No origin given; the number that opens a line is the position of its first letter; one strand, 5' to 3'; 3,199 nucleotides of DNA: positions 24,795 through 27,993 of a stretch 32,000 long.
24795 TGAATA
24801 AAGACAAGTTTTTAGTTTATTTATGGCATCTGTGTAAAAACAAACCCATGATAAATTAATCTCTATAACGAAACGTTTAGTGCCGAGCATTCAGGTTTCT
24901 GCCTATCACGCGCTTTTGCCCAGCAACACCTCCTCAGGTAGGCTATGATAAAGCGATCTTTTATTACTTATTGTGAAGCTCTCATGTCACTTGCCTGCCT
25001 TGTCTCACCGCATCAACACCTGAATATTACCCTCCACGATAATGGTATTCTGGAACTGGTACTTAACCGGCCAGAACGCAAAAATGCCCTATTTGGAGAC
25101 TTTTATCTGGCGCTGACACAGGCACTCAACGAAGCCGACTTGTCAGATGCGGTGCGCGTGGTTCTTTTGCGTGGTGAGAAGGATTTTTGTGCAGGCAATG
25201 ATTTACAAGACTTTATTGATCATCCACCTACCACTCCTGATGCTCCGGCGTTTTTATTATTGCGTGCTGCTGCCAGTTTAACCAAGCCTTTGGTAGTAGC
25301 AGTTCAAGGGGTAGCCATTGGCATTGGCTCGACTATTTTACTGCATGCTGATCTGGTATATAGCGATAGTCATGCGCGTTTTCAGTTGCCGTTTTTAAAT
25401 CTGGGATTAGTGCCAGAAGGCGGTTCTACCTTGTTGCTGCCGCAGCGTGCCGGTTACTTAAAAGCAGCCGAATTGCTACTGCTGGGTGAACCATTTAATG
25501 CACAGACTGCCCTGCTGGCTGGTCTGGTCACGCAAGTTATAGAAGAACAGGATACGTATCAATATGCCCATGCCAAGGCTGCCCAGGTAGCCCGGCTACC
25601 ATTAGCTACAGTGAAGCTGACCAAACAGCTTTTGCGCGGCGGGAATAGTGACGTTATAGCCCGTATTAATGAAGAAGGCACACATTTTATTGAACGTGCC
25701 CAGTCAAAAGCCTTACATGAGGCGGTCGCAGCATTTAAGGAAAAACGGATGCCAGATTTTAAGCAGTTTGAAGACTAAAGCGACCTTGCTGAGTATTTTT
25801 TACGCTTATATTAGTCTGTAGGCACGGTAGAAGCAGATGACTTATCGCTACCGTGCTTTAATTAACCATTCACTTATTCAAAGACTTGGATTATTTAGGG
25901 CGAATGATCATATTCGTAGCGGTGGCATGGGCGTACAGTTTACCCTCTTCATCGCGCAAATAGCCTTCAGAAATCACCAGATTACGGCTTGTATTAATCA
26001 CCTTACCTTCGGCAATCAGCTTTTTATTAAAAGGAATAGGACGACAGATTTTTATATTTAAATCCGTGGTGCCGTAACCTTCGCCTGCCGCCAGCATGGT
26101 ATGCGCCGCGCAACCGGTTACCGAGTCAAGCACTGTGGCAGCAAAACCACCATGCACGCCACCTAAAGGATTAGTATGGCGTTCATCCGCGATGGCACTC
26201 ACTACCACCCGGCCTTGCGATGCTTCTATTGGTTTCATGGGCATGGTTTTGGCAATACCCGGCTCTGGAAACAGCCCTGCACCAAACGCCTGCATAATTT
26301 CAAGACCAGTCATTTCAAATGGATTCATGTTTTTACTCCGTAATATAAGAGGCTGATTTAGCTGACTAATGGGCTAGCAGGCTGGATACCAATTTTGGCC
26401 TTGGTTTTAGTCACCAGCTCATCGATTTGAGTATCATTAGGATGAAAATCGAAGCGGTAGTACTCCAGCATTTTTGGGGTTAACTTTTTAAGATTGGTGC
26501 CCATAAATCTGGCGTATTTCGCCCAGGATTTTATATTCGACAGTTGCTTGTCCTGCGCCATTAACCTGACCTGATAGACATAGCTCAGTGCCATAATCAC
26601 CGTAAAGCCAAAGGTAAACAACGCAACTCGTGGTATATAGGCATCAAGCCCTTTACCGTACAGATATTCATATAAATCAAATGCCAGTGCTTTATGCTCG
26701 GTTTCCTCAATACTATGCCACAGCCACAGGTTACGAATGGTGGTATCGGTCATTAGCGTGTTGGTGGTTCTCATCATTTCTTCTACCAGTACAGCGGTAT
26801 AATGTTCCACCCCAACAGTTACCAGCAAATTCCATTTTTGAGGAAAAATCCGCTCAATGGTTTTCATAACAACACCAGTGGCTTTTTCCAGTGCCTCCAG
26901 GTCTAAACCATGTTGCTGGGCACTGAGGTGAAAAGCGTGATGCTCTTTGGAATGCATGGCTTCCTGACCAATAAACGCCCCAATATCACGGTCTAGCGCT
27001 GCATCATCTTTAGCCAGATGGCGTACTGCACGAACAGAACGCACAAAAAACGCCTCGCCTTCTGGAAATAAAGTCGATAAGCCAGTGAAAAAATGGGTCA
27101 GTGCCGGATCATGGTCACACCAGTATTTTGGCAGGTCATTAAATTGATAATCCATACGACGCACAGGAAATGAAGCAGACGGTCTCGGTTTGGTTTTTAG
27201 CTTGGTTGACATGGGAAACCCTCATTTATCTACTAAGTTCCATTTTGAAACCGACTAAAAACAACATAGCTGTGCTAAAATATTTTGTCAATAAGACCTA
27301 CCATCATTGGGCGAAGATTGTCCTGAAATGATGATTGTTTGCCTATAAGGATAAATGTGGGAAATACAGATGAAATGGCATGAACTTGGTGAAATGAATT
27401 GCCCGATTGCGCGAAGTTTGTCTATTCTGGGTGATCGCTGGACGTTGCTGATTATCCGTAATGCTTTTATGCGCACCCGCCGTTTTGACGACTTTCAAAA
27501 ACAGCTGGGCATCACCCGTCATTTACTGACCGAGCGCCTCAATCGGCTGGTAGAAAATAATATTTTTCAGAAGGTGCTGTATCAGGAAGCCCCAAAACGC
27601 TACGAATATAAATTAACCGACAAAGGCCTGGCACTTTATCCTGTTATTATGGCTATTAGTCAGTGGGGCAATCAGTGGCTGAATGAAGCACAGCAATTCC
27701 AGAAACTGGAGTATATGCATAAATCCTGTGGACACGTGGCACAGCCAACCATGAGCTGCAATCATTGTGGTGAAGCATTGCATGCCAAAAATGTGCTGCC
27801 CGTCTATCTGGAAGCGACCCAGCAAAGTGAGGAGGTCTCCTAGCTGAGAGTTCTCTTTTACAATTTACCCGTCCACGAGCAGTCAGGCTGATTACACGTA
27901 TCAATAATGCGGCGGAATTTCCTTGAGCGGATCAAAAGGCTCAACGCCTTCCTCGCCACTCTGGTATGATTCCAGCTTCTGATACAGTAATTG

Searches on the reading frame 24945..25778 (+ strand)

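Call 66: search_protein_families(library=pfam, proteins=[window:24945-25778:+], max_evalue=0.00001)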
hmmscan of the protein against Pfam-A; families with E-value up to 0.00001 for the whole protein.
window:24945-25778:+ (277 aa): 2 families
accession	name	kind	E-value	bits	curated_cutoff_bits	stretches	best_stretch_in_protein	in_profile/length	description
PF00378.25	ECH_1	-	1.1e-43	149.8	27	1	32-274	3-250/251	Enoyl-CoA hydratase/isomerase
PF16113.10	ECH_2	-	6.4e-22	78.9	27.2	1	38-212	4-185/335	Enoyl-CoA hydratase/isomerase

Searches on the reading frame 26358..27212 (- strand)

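Call 66: search_protein_families(library=pfam, proteins=[window:26358-27212:-], max_evalue=0.00001)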
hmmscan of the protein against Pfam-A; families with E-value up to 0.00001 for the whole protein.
window:26358-27212:- (284 aa): 1 family
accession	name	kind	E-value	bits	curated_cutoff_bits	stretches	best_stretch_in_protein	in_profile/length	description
PF10118.14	Metal_hydrol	-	2.8e-73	247.1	33.2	1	17-261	2-246/247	Predicted metal-dependent hydrolase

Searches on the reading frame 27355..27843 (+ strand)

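Call 66: search_protein_families(library=pfam, proteins=[window:27355-27843:+], max_evalue=0.00001)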
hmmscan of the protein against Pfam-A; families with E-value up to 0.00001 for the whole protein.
window:27355-27843:+ (162 aa): 1 family
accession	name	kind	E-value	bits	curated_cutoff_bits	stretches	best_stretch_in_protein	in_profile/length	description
PF01638.23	HxlR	-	1.2e-24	86.4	20.8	1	24-111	1-89/91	HxlR-like helix-turn-helix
